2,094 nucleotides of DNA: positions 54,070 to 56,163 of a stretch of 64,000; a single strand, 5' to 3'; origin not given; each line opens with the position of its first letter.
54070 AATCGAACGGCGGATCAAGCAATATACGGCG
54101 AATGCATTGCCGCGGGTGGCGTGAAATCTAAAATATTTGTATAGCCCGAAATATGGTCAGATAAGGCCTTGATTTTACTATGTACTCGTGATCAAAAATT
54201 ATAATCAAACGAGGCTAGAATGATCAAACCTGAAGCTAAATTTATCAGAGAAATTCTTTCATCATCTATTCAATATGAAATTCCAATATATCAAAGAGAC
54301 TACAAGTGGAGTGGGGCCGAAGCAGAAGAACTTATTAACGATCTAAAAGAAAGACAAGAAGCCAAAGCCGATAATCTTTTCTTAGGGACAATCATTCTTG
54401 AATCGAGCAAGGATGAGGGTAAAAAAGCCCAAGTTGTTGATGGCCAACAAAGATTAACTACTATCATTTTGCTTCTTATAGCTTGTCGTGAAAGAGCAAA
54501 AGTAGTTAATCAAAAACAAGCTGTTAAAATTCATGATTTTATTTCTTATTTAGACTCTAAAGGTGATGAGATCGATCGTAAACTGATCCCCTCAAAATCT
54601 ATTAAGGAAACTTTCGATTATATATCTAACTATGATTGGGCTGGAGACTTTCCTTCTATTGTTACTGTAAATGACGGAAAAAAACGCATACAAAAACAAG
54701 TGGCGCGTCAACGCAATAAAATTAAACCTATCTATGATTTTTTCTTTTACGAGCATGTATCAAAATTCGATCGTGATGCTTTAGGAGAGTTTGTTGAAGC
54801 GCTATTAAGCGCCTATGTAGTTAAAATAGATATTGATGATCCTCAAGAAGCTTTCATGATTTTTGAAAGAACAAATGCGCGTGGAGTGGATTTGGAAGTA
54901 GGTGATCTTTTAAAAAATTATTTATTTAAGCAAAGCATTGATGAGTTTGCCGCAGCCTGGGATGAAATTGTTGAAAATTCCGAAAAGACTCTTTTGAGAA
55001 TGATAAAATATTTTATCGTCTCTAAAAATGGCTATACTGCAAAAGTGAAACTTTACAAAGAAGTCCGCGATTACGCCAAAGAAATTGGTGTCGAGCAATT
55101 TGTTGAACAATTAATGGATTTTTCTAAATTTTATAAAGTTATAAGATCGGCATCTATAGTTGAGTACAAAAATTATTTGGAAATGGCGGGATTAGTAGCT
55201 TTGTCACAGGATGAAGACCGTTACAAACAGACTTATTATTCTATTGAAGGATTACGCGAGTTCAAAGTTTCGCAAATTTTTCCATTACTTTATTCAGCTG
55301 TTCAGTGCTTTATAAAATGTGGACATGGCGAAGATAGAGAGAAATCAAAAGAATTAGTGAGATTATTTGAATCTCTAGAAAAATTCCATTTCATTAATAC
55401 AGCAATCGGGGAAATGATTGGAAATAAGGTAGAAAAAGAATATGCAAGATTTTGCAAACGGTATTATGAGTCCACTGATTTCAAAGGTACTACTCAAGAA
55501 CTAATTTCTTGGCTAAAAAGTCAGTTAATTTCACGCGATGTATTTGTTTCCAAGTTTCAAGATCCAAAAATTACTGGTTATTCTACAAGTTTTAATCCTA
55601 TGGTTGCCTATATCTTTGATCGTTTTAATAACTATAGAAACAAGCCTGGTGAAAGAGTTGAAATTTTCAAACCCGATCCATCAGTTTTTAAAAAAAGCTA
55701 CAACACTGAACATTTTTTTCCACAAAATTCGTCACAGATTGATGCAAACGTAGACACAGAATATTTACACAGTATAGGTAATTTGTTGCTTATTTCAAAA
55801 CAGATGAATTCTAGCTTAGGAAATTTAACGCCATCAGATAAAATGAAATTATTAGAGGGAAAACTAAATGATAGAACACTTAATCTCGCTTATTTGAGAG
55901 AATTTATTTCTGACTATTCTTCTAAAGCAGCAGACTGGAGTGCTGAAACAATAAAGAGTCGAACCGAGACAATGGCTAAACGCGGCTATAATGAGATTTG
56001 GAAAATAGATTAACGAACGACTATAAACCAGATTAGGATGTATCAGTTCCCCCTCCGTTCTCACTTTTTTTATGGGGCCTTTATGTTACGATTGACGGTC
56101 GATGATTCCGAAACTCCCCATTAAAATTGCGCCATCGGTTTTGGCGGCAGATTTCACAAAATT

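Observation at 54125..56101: AT-rich GmrSD-like (DUF262/DUF1524) defence gene inserted between nuoF and rpe/nuoG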

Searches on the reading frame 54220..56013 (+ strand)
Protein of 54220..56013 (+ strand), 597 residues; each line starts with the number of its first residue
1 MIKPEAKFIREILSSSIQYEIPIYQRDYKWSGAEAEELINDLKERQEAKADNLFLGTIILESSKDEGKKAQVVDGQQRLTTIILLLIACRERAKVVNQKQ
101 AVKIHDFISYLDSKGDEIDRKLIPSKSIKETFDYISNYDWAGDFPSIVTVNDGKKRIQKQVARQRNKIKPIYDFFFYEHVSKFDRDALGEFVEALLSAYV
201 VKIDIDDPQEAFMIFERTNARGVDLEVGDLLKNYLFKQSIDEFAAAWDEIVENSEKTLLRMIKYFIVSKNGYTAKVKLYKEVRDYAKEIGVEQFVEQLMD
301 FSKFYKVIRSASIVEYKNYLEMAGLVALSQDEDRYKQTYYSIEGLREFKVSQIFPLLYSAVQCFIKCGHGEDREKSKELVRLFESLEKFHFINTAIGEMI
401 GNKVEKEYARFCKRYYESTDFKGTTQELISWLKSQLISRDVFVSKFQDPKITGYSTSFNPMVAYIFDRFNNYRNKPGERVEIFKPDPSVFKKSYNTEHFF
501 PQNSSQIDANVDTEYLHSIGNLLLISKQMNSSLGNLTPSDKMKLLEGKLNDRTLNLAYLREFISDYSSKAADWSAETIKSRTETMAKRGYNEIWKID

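Call 3: search_protein_families(library=pfam, proteins=[window:54220-56013:+], max_evalue=1)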
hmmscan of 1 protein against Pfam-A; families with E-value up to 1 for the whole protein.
window:54220-56013:+ (597 aa): 3 families
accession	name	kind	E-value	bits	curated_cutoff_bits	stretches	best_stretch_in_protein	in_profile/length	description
PF03235.19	GmrSD_N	-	3.5e-35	122.4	33.2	1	9-236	1-199/199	GmrSD restriction endonuclease, N-terminal domain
PF07510.16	GmrSD_C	-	1.8e-13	51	23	1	454-587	16-137/138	GmrSD restriction endonucleases, C-terminal domain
PF17241.8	Retrotran_gag_4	-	0.015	15.5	23.5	1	392-440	72-120/154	Ty5 Gag N-terminal region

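Call 4: search_protein_families(library=padloc, proteins=[window:54220-56013:+], max_evalue=1)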
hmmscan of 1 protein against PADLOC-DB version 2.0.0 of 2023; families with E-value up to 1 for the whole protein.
window:54220-56013:+ (597 aa): 30 families (the best 25 are shown)
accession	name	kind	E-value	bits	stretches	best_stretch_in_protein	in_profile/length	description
PDLC04157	HEC-06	-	7.2e-66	220.9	1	8-595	13-556/558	-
PDLC04155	HEC-06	-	1.7e-64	216.3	1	3-597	6-561/562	-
PDLC04154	HEC-06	-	3.3e-61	205.6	1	3-597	8-567/569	-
PDLC02687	Orf5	-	2.6e-49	166.4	1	4-542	3-518/543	Orf5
PDLC02700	Orf5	-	2.5e-42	143.4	1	10-587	4-549/555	Orf5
PDLC02693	Orf5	-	1.5e-39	134.4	1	12-594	2-542/543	Orf5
PDLC02695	Orf5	-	1.1e-35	121.2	1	2-547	3-566/601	Orf5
PDLC02691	Orf5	-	1.2e-34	117.9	1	2-590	3-576/579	Orf5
PDLC02701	Orf5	-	3.2e-26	90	1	2-586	3-587/596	Orf5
PDLC02686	Orf5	-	1.9e-24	84.1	2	7-261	8-264/566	Orf5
PDLC02699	Orf5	-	3.3e-22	76.9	1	19-547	1-510/530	Orf5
PDLC02698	Orf5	-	4.2e-21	73.3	1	5-316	6-335/573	Orf5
PDLC02690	Orf5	-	8.2e-21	72.4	2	11-239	2-215/531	Orf5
PDLC04156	HEC-06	-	9.3e-21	72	2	12-106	14-108/562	-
PDLC02692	Orf5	-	3.3e-19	67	1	18-594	7-556/558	Orf5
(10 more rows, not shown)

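Call 5: search_protein_families(library=ncbifam, proteins=[window:54220-56013:+], max_evalue=1)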
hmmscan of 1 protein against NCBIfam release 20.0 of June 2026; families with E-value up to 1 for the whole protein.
window:54220-56013:+ (597 aa): 1 family
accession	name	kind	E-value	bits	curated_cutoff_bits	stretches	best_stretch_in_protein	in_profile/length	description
NF041060.1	DpdB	equivalog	0.0036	16.2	300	1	45-82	87-124/352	DGQHR domain-containing protein DpdB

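Call 8: find_encoding_contigs(protein=window:54220-56013:+, flank=10000, max_places=6)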
Protein window:54220-56013:+ (597 aa): no gene with exactly this product is on record in the collection.

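Call 9: find_homologous_proteins(query=window:54220-56013:+, max_evalue=0.00001)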
Query window:54220-56013:+ (597 aa): 828 proteins with E <= 0.00001 among 8000 candidates; the best 120 are listed.
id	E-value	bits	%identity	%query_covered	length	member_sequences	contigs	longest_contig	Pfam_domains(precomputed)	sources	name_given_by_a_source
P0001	0.0e+0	1326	100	100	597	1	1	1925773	PF07510.17,PF03235.20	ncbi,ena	-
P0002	1.5e-175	603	49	100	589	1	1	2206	PF07510.17,PF03235.20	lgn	-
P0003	1.2e-174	600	48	100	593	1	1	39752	PF07510.17,PF03235.20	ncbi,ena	-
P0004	3.3e-169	582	47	100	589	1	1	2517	PF07510.17,PF03235.20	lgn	-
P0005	3.4e-169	582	47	100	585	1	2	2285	PF07510.17,PF03235.20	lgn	-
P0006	6.1e-168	578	48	100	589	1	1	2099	PF07510.17,PF03235.20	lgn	-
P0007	7.9e-168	578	47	100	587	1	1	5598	PF07510.17,PF03235.20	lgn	-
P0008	6.0e-167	575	47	100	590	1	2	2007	PF07510.17,PF03235.20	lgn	-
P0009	1.4e-166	574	46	100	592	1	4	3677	PF07510.17,PF03235.20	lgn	-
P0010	3.0e-166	572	46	100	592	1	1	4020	PF07510.17,PF03235.20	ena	-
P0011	4.2e-166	572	47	100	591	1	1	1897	PF07510.17,PF03235.20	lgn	-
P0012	2.1e-165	570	47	100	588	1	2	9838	PF07510.17,PF03235.20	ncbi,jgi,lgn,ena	-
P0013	1.5e-164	567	48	97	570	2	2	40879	PF07510.17,PF03235.20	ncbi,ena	ncbi:MAG: DUF262 domain-containing HNH endonuclease family protein [Patescibacteria group bacterium]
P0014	1.1e-163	564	47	100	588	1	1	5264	PF07510.17,PF03235.20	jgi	jgi:uncharacterized protein with ParB-like and HNH nuclease domain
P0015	1.1e-163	564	46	100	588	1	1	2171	PF07510.17,PF03235.20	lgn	-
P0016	1.2e-163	564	47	100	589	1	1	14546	PF07510.17,PF03235.20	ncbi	-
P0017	1.7e-163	563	46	100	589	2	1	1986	PF07510.17,PF03235.20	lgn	-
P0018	1.9e-163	563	46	100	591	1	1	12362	PF07510.17,PF03235.20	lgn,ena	-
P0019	8.5e-163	561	47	100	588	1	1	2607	PF07510.17,PF03235.20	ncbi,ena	-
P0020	1.3e-162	561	46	100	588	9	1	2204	PF07510.17,PF03235.20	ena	-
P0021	1.4e-162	560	45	100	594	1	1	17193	PF07510.17,PF03235.20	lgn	-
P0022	3.9e-162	559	46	100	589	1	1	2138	PF07510.17,PF03235.20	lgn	-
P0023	3.9e-162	559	45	100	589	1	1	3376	PF07510.17,PF03235.20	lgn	-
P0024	2.0e-159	550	47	100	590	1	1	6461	PF07510.17,PF03235.20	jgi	-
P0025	6.2e-159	548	46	100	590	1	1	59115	PF07510.17,PF03235.20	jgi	jgi:uncharacterized protein with ParB-like and HNH nuclease domain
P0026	1.5e-158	547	46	100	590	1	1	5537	PF07510.17,PF03235.20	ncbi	-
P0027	2.2e-158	547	45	100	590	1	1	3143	PF07510.17,PF03235.20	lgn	-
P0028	1.3e-157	544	44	100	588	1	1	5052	PF07510.17,PF03235.20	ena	-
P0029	2.3e-157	543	44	100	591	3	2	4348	PF07510.17,PF03235.20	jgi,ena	jgi:hypothetical protein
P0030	3.2e-157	543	45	100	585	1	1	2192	PF07510.17,PF03235.20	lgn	-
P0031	3.6e-157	543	45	100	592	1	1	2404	PF07510.17,PF03235.20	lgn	-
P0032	1.3e-156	541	44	100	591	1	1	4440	PF07510.17,PF03235.20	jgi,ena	jgi:uncharacterized protein with ParB-like and HNH nuclease domain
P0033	5.9e-156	538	45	100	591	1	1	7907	PF07510.17,PF03235.20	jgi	jgi:hypothetical protein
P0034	6.1e-156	538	44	100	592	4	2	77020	PF07510.17,PF03235.20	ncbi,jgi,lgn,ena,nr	ncbi:MAG: hypothetical protein CVU79_04200 [Elusimicrobia bacterium HGW-Elusimicrobia-3]|nr:MAG: hyp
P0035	1.2e-155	538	45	100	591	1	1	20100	PF07510.17,PF03235.20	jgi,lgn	jgi:hypothetical protein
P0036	7.7e-155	535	45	100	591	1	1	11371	PF07510.17,PF03235.20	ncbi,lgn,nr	ncbi:MAG: DUF262 domain-containing protein [Verrucomicrobia bacterium]|nr:DUF262 domain-containing p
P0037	2.2e-154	533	43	100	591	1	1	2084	PF07510.17,PF03235.20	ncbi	-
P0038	2.3e-154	533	44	100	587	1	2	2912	PF07510.17,PF03235.20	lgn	-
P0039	3.1e-154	533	44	100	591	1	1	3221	PF07510.17,PF03235.20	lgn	-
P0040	3.2e-154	533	43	99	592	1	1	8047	PF07510.17,PF03235.20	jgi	jgi:Ca2+-binding EF-hand superfamily protein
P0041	6.4e-154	532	44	100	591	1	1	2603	PF07510.17,PF03235.20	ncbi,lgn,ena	-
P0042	8.6e-154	531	44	100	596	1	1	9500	PF07510.17,PF03235.20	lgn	-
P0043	6.1e-153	529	44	100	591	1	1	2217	PF07510.17,PF03235.20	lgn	-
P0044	3.2e-152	526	43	100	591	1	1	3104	PF07510.17,PF03235.20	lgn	-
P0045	2.6e-151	523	43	100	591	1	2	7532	PF07510.17,PF03235.20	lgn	-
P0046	8.6e-151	521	44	100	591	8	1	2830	PF07510.17,PF03235.20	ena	-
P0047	1.6e-150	521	44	100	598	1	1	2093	PF07510.17,PF03235.20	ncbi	-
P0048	2.0e-150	520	43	100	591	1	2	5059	PF07510.17,PF03235.20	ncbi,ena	-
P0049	3.6e-150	519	45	100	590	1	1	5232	PF07510.17,PF03235.20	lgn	-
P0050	4.5e-150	519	43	100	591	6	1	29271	PF07510.17,PF03235.20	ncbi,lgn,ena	ncbi:MAG: DUF262 domain-containing HNH endonuclease family protein [Verrucomicrobiota bacterium]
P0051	6.2e-150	519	45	100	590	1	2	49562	PF07510.17,PF03235.20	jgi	-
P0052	7.6e-150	518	43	100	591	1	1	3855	PF07510.17,PF03235.20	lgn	-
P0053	1.3e-149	518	43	99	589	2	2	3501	PF07510.17,PF03235.20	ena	-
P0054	2.0e-149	517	44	100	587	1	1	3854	PF07510.17,PF03235.20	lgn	-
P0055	2.4e-149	517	43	100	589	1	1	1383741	PF07510.17,PF03235.20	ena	-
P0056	2.9e-149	516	45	100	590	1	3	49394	PF07510.17,PF03235.20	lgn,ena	-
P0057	3.5e-149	516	42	100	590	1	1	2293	PF07510.17,PF03235.20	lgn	-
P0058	3.7e-149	516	44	100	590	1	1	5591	PF07510.17,PF03235.20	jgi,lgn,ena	-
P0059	1.7e-148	514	43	100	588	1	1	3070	PF07510.17,PF03235.20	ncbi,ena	-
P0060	2.2e-148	514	43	100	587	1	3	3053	PF07510.17,PF03235.20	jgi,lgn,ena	jgi:hypothetical protein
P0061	3.1e-148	513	43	100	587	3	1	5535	PF07510.17,PF03235.20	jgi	jgi:hypothetical protein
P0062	4.1e-148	513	43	100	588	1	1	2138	PF07510.17,PF03235.20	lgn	-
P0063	4.4e-148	513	44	100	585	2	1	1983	PF07510.17,PF03235.20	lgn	-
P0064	5.6e-148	512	43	100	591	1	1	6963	PF07510.17,PF03235.20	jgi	jgi:uncharacterized protein with ParB-like and HNH nuclease domain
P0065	8.7e-148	512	44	100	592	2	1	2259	PF07510.17,PF03235.20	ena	-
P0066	1.1e-147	511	43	100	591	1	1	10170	PF07510.17,PF03235.20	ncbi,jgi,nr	ncbi:MAG: hypothetical protein K0Q55_972 [Verrucomicrobia bacterium]|jgi:hypothetical protein|nr:hyp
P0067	1.1e-147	511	43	100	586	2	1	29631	PF07510.17,PF03235.20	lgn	-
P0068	1.2e-147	511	43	100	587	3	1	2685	PF07510.17,PF03235.20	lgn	-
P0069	1.3e-147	511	43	100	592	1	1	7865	PF07510.17,PF03235.20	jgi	jgi:hypothetical protein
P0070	1.9e-147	510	41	100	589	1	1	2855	PF07510.17,PF03235.20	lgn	-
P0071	2.0e-147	510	42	100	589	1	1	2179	PF07510.17,PF03235.20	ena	-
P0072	2.7e-147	510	42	100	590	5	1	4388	PF07510.17,PF03235.20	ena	-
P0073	3.6e-147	509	42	100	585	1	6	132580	PF07510.17,PF03235.20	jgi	jgi:hypothetical protein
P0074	4.6e-147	509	43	100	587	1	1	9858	PF07510.17,PF03235.20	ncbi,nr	ncbi:MAG: DUF262 domain-containing protein [Gammaproteobacteria bacterium]|nr:DUF262 domain-containi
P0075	6.7e-147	509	42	100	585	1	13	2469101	PF07510.17,PF03235.20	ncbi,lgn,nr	ncbi:MAG: DUF262 domain-containing HNH endonuclease family protein [Verrucomicrobiae bacterium]|nr:D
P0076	1.0e-146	508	44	100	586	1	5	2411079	PF07510.17,PF03235.20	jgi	jgi:uncharacterized protein with ParB-like and HNH nuclease domain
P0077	1.1e-146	508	43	100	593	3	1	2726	PF07510.17,PF03235.20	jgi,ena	-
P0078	1.6e-146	507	44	100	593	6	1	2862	PF07510.17,PF03235.20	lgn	-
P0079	1.8e-146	507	43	100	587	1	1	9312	PF07510.17,PF03235.20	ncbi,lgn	-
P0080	1.9e-146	507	42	100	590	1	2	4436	PF07510.17,PF03235.20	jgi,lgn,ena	-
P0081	3.2e-146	506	42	100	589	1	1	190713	PF07510.17,PF03235.20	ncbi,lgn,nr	ncbi:MAG: DUF262 domain-containing protein [Candidatus Omnitrophota bacterium]|nr:DUF262 domain-cont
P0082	5.3e-146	506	42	100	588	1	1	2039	PF07510.17,PF03235.20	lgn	-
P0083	6.0e-146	505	42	100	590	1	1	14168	PF07510.17,PF03235.20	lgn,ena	-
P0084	7.7e-146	505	45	100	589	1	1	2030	PF07510.17,PF03235.20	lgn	-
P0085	1.5e-145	504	42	100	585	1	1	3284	PF07510.17,PF03235.20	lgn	-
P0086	2.3e-145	504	42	100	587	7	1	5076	PF07510.17,PF03235.20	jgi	-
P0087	3.1e-145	503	43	100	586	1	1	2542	PF07510.17,PF03235.20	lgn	-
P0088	4.0e-145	503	45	100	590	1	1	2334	PF07510.17,PF03235.20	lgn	-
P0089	1.4e-144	501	42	100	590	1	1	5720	PF07510.17,PF03235.20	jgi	jgi:uncharacterized protein with ParB-like and HNH nuclease domain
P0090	1.4e-144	501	43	100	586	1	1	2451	PF07510.17,PF03235.20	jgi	jgi:hypothetical protein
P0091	1.4e-144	501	42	100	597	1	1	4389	PF07510.17,PF03235.20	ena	-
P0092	1.9e-144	501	42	100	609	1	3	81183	PF07510.17,PF03235.20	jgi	jgi:uncharacterized protein with ParB-like and HNH nuclease domain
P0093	4.7e-144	499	43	100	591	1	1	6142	PF07510.17,PF03235.20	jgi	jgi:uncharacterized protein with ParB-like and HNH nuclease domain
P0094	4.9e-144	499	44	99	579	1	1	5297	PF07510.17,PF03235.20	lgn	-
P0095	5.6e-144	499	43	100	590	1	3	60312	PF07510.17,PF03235.20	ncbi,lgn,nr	ncbi:MAG TPA: DUF262 domain-containing HNH endonuclease family protein [Candidatus Acidoferrales bac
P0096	1.5e-143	498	43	100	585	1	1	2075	PF07510.17,PF03235.20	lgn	-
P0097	2.1e-143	497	42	100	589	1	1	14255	PF07510.17,PF03235.20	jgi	jgi:Protein of unknown function DUF262/Protein of unknown function (DUF1524)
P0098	2.3e-143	497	42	100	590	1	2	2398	PF07510.17,PF03235.20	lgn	-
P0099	4.4e-143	496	42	100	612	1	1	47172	PF07510.17,PF03235.20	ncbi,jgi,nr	ncbi:MAG TPA: DUF262 domain-containing HNH endonuclease family protein [Verrucomicrobiae bacterium]|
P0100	5.6e-143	496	42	100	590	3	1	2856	PF07510.17,PF03235.20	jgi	jgi:uncharacterized protein with ParB-like and HNH nuclease domain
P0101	7.4e-143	495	42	99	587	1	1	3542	PF07510.17,PF03235.20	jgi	-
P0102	1.1e-142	495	42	100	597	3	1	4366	PF07510.17,PF03235.20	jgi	jgi:Protein of unknown function DUF262/Protein of unknown function (DUF1524)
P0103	2.7e-142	493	41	100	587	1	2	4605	PF07510.17,PF03235.20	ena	-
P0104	5.0e-142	493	41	100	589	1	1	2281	PF07510.17,PF03235.20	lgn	-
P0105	7.7e-142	492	42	100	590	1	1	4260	PF07510.17,PF03235.20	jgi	jgi:hypothetical protein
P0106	1.1e-141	491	41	100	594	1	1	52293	PF07510.17,PF03235.20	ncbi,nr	ncbi:MAG TPA: DUF262 domain-containing protein [Candidatus Acidoferrum sp.]|nr:DUF262 domain-contain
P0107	1.1e-141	491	41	100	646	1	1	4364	PF07510.17,PF03235.20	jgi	jgi:hypothetical protein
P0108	1.5e-141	491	42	100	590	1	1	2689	PF07510.17,PF03235.20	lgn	-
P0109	1.8e-141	491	42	100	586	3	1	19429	PF07510.17,PF03235.20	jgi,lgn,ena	-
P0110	2.1e-141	490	42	99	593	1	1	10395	PF07510.17,PF03235.20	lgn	-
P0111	2.1e-141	490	42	100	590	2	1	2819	PF07510.17,PF03235.20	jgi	jgi:uncharacterized protein with ParB-like and HNH nuclease domain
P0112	2.7e-141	490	42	100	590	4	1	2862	PF07510.17,PF03235.20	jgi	jgi:uncharacterized protein with ParB-like and HNH nuclease domain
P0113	3.1e-141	490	42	100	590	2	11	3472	PF07510.17,PF03235.20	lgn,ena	-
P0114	3.4e-141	490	43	100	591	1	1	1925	PF07510.17,PF03235.20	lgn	-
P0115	5.7e-141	489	43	100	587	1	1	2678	PF07510.17,PF03235.20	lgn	-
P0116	6.0e-141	489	39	100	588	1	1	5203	PF07510.17,PF03235.20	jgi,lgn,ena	-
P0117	9.6e-141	488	42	100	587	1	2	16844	PF07510.17,PF03235.20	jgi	jgi:hypothetical protein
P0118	1.0e-140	488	42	98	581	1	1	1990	PF07510.17,PF03235.20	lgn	-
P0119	1.9e-140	487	41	100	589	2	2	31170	PF07510.17,PF03235.20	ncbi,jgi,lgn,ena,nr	ncbi:MAG TPA: DUF262 domain-containing HNH endonuclease family protein [Candidatus Bathyarchaeia arc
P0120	2.4e-140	487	41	100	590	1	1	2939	PF07510.17,PF03235.20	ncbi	-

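Call 25: search_protein_families(library=phrogs, proteins=[window:54220-56013:+], max_evalue=0.1)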
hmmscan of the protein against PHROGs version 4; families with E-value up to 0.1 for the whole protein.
window:54220-56013:+ (597 aa): 4 families
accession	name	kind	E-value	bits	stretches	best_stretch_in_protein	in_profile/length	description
phrog_21165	-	unknown function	1.6e-53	183.6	1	7-590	10-563/567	-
phrog_1583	-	unknown function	4.4e-13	49.7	2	9-84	26-99/417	-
phrog_1035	-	DNA, RNA and nucleotide metabolism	0.036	14.9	1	516-566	193-240/271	endonuclease VII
phrog_2598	-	unknown function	0.039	14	1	10-132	38-150/352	-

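Call 26: search_solved_structures(query=window:54220-56013:+, max_evalue=1, show_alignments=3)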
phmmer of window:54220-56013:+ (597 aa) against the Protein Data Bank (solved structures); distinct sequences matched with E-value up to 1: 3.
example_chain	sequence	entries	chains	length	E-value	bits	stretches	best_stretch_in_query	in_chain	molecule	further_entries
9jfl_B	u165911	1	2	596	3.8e-13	52.1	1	2-276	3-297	DUF262 domain-containing protein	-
6jiv_D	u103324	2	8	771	0.0094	17.8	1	19-99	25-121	SspE protein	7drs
7drr_D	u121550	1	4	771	0.064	15.1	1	19-99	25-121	SspE protein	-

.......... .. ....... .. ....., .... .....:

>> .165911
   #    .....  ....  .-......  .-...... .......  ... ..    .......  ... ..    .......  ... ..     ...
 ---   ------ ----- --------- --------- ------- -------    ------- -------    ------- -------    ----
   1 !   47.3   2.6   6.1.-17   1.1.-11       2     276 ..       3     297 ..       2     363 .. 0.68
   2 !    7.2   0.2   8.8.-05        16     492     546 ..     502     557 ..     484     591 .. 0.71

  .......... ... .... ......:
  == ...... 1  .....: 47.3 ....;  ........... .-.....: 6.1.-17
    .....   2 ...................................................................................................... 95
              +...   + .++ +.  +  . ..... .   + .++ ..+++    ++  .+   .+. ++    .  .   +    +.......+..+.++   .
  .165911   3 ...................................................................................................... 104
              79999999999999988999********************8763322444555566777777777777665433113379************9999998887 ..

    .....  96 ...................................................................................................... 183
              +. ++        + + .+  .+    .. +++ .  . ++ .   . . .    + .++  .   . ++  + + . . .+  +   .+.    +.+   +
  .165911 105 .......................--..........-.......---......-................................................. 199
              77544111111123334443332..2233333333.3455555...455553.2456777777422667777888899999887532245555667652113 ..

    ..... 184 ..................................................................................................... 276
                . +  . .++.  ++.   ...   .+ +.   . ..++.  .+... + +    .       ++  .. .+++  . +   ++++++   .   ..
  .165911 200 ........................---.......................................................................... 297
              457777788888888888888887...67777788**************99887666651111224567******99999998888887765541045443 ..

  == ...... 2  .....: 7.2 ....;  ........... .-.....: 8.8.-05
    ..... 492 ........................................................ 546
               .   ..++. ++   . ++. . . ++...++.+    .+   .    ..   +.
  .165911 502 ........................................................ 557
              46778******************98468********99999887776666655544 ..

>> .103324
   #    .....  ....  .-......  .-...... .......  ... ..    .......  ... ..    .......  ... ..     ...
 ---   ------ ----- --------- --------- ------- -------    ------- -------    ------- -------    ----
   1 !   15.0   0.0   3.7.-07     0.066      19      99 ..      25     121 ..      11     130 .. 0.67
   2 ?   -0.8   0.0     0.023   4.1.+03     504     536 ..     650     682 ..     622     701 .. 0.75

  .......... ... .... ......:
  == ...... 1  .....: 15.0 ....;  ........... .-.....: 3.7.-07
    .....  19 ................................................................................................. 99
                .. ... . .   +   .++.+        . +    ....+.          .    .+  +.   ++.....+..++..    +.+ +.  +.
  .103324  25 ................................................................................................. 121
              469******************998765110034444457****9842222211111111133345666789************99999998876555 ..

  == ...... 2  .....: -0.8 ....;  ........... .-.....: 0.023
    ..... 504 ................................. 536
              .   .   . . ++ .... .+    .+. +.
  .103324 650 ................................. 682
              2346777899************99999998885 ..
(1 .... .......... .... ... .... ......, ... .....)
